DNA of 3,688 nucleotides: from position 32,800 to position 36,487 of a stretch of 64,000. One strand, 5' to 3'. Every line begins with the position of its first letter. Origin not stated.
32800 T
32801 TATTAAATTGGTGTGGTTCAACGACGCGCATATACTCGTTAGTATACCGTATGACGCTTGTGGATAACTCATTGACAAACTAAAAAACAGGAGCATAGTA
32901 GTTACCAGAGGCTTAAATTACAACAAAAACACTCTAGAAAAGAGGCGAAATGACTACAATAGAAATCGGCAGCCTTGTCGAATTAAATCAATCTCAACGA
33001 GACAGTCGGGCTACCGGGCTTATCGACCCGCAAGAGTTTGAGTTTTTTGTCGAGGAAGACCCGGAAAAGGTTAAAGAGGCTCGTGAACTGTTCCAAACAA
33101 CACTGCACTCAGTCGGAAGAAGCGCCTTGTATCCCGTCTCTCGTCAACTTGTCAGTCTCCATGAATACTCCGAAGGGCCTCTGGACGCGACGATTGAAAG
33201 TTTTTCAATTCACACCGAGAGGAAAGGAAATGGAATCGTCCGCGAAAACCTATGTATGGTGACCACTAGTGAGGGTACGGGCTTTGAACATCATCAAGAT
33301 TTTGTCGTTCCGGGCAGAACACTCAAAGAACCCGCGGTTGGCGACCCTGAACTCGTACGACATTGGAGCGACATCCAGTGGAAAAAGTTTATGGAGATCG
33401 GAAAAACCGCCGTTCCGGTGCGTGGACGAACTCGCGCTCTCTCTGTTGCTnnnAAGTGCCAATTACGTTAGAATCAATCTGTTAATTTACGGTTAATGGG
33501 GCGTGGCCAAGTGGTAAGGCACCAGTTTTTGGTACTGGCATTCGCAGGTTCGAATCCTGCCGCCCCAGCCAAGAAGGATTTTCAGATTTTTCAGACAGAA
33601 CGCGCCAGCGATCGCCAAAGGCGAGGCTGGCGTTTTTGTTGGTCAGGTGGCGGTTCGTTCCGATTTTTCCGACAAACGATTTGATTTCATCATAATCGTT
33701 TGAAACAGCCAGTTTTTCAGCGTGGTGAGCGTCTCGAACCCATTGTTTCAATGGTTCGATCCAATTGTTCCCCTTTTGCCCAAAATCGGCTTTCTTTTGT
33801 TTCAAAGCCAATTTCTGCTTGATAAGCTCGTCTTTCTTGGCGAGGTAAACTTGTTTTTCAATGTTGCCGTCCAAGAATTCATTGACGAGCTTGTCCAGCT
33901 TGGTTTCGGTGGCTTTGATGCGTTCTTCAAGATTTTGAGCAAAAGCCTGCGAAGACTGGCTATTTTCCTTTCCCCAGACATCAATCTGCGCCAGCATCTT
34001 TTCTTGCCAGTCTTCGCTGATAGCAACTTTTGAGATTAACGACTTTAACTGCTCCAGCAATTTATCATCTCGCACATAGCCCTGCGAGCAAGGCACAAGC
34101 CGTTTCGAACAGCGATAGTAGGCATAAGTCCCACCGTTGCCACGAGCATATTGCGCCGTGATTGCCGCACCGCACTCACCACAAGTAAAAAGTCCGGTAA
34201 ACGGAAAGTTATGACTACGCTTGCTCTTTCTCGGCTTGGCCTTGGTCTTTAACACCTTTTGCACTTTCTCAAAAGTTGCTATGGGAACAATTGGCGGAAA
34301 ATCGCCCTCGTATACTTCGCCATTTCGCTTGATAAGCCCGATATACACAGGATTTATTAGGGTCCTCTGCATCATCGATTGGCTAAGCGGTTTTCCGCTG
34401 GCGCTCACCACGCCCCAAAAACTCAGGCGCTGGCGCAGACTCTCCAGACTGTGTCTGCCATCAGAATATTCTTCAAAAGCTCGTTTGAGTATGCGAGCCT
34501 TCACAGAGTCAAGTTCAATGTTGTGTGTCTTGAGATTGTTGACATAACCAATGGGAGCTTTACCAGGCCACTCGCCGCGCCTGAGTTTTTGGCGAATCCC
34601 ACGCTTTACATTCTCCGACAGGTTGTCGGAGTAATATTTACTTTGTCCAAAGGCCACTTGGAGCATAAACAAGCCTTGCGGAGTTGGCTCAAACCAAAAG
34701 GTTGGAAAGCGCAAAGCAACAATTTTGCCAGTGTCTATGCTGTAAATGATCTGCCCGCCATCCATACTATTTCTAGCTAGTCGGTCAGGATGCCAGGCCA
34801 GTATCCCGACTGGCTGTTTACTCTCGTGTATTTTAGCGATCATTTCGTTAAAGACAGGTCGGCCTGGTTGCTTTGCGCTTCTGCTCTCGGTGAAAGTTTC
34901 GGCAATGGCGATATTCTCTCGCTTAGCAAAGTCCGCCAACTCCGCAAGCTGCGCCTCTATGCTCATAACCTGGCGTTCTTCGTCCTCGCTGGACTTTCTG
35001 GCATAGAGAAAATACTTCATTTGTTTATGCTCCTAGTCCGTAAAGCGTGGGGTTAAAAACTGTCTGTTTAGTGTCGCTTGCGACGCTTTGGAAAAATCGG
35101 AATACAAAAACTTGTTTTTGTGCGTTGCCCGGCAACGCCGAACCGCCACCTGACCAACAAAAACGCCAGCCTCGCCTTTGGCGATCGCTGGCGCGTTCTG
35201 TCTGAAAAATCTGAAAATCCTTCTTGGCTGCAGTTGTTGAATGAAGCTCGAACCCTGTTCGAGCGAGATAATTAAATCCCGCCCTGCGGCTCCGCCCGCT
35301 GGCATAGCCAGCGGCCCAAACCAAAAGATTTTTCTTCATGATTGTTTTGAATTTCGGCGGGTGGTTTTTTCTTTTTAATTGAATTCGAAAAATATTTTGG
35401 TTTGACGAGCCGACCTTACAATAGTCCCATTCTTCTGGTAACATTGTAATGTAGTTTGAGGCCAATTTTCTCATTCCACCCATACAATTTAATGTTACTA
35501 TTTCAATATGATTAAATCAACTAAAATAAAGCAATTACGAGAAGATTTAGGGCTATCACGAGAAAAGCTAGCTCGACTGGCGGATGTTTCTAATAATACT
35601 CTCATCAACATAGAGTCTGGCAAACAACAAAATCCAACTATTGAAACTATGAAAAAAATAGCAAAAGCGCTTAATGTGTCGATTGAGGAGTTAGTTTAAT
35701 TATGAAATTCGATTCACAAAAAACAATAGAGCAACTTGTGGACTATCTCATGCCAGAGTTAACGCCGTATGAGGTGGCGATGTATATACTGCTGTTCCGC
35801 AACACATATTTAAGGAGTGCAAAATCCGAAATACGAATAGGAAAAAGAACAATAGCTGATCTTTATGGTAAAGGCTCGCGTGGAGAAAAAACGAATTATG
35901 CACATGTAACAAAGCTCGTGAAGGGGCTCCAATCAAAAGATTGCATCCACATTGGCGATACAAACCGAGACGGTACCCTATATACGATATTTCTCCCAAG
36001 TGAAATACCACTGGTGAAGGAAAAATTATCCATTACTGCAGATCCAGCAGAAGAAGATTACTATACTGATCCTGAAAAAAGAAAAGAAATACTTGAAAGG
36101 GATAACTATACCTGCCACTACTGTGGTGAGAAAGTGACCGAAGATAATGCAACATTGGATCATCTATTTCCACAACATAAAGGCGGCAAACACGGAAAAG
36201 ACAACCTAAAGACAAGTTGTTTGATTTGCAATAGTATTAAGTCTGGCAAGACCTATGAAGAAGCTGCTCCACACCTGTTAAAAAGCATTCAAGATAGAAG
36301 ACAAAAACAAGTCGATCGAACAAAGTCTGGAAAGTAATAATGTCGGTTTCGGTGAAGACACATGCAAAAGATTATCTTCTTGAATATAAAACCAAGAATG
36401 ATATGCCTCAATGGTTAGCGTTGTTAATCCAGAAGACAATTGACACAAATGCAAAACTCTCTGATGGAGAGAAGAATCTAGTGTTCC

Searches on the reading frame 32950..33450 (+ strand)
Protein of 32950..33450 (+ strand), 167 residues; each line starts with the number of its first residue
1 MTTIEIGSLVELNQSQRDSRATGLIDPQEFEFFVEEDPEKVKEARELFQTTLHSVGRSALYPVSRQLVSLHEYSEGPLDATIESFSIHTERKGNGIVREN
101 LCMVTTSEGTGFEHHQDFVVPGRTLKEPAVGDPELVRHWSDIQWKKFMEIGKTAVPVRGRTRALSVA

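Call 67: find_homologous_proteins(query=window:32950-33450:+, max_evalue=1e-10)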
Query window:32950-33450:+ (167 aa): 1 proteins with E <= 1e-10 among 37 candidates.
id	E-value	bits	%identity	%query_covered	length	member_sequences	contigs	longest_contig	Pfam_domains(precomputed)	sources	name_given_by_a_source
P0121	1.2e-105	368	100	100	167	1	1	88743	-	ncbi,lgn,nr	ncbi:MAG: hypothetical protein U5L95_01150 [Candidatus Saccharibacteria bacterium]|nr:hypothetical p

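Call 68: find_encoding_contigs(protein=P0121, flank=10000, max_places=6)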
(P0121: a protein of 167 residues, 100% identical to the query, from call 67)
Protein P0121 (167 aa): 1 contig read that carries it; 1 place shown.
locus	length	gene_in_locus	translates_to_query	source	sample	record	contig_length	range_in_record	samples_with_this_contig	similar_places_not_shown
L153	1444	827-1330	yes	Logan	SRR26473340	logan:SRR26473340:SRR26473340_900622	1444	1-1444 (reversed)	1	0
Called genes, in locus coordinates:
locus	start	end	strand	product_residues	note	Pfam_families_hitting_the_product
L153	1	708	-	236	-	?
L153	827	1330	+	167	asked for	-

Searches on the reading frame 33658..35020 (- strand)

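Call 48: search_protein_families(library=ncbifam, proteins=[window:33658-35020:-], max_evalue=0.01)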
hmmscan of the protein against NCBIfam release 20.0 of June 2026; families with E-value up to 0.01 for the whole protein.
window:33658-35020:- (454 aa): 6 families
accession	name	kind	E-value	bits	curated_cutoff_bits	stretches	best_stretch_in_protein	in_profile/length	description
NF047343.1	SCCmet_CcrB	equivalog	5.5e-25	88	900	1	5-382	11-413/542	cassette chromosome recombinase CcrB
NF041201.1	recomb_XisF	equivalog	1.2e-22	80.5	375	1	6-372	4-390/465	fdxN element excision recombinase XisF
NF047344.1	SCCmet_CcrA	equivalog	1.1e-17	64.3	700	1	18-403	15-384/442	cassette chromosome recombinase CcrA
NF047347.1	SCCmet_CcrC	equivalog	1.6e-10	40.2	900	1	3-409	5-448/558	cassette chromosome recombinase CcrC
NF033518.0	transpos_IS607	equivalog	9.5e-07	28.5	110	1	3-86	56-135/187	IS607 family transposase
NF049883.1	resolv_YneB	equivalog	5.5e-05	22.7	175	1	4-82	3-79/211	YneB family resolvase-like protein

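Call 78: search_protein_families(library=padloc, proteins=[window:33658-35020:-], max_evalue=0.001)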
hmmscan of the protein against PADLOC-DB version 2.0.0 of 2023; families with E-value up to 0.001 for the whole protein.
window:33658-35020:- (454 aa): 0 families

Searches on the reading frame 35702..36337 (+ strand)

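Call 9: search_protein_families(library=pfam, proteins=[window:35702-36337:+], max_evalue=0.01)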
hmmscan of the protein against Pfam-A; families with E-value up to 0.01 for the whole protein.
window:35702-36337:+ (211 aa): 4 families
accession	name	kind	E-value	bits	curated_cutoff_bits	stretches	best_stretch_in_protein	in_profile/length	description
PF14279.12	HNH_5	-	7.5e-11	42.2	27.5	1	138-191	1-54/56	HNH endonuclease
PF01844.29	HNH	-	1.1e-09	38.7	21.4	1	138-181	1-45/47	HNH endonuclease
PF02945.21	Endonuclease_7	-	0.00023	21.5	23.6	1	119-184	7-66/82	Recombination endonuclease VII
PF17003.11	Actin_micro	-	0.0028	17.3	27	1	97-169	172-245/354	Putative actin-like family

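Call 78: search_protein_families(library=padloc, proteins=[window:35702-36337:+], max_evalue=0.001)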
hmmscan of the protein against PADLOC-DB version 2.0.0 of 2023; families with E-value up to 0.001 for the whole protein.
window:35702-36337:+ (211 aa): 12 families
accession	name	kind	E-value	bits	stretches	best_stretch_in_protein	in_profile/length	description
PDLC00337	PtuB1|PtuB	-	9.3e-07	26.9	1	115-193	36-115/216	Unknown function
PDLC00332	PtuB1|PtuB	-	2.7e-06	25.4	1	125-174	37-88/212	Unknown function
PDLC00315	PtuB1|PtuB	-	4.9e-06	24.5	1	118-187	13-83/227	Unknown function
PDLC00314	PtuB1|PtuB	-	7.7e-06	24.1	1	127-174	38-87/156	Unknown function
PDLC04271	PDC-M01B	-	9.6e-06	23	1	119-187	69-143/291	-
PDLC02859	DpdF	-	1.9e-05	21.3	1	130-180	2-52/545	DpdF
PDLC00346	PtuB1|PtuB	-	3.9e-05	21.7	1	127-175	40-90/214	Unknown function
PDLC00323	PtuB1|PtuB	-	5.7e-05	20.9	1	120-205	19-104/215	Unknown function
PDLC00325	PtuB1|PtuB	-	9.8e-05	20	1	132-186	48-107/213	Unknown function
PDLC03478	REase_II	-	0.00027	18.7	1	126-180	100-158/219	Type II restriction enzyme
PDLC00321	PtuB1|PtuB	-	0.00037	18.3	1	125-187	29-91/223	Unknown function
PDLC00345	PtuB1|PtuB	-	0.00077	17.1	0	130-185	46-106/223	Unknown function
